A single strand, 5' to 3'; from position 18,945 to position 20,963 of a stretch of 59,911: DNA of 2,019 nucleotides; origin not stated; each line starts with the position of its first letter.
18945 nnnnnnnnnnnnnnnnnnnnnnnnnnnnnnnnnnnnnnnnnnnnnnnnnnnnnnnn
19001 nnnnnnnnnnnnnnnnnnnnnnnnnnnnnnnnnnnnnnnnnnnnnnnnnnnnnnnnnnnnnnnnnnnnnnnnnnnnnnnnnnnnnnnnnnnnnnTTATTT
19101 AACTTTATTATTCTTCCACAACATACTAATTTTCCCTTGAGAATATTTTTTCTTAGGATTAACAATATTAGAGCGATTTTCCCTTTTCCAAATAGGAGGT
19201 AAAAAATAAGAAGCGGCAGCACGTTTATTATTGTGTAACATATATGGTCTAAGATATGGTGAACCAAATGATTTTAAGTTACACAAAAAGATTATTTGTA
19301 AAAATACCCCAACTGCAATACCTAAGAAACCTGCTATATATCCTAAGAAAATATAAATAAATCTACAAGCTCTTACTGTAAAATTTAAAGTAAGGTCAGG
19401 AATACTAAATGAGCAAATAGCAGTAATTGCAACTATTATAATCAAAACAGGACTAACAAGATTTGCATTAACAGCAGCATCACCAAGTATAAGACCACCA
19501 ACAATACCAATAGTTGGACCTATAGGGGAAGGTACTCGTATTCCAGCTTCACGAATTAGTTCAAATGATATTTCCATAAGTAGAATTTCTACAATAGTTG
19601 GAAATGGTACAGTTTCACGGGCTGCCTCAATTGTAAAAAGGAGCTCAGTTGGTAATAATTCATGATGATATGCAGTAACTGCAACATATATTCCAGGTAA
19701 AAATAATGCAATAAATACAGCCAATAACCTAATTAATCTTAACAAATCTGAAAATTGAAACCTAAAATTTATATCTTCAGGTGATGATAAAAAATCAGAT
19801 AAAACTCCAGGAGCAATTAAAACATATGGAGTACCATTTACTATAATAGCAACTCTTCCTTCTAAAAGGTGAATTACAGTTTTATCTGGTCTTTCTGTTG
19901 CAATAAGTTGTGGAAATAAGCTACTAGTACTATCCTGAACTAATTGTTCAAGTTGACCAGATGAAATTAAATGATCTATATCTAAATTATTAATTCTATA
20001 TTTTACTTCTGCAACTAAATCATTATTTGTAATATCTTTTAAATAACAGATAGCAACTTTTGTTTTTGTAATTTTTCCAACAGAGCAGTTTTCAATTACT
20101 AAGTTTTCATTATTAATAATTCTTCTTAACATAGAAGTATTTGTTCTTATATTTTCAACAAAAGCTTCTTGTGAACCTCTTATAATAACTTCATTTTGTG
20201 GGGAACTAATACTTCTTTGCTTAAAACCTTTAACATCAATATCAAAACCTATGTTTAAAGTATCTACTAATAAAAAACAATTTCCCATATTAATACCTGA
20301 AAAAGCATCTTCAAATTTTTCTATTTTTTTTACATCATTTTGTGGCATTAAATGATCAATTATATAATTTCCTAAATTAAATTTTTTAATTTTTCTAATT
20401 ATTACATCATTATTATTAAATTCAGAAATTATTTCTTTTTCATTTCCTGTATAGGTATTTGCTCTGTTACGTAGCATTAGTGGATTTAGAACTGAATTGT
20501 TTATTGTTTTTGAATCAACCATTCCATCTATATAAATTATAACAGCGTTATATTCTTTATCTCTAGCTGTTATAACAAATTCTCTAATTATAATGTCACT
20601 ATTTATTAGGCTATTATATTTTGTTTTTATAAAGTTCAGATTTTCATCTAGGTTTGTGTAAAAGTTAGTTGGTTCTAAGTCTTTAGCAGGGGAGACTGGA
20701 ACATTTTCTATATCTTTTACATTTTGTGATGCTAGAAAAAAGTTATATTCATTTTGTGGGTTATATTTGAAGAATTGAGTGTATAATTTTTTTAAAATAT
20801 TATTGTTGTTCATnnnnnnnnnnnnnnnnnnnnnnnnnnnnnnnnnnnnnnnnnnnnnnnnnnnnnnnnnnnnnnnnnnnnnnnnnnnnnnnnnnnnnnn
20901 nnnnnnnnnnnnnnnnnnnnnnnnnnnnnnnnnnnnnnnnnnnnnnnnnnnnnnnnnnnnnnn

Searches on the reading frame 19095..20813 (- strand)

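Call 39: search_protein_families(library=ncbifam, proteins=[window:19095-20813:-], max_evalue=1e-10)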
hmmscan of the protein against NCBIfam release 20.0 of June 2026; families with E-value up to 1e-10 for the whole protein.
window:19095-20813:- (572 aa): 1 family
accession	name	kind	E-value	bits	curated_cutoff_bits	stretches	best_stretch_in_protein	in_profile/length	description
NF052514.1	SpGerGerXA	equivalog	1.4e-91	307.5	850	1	73-525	15-444/479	spore germination protein GerXA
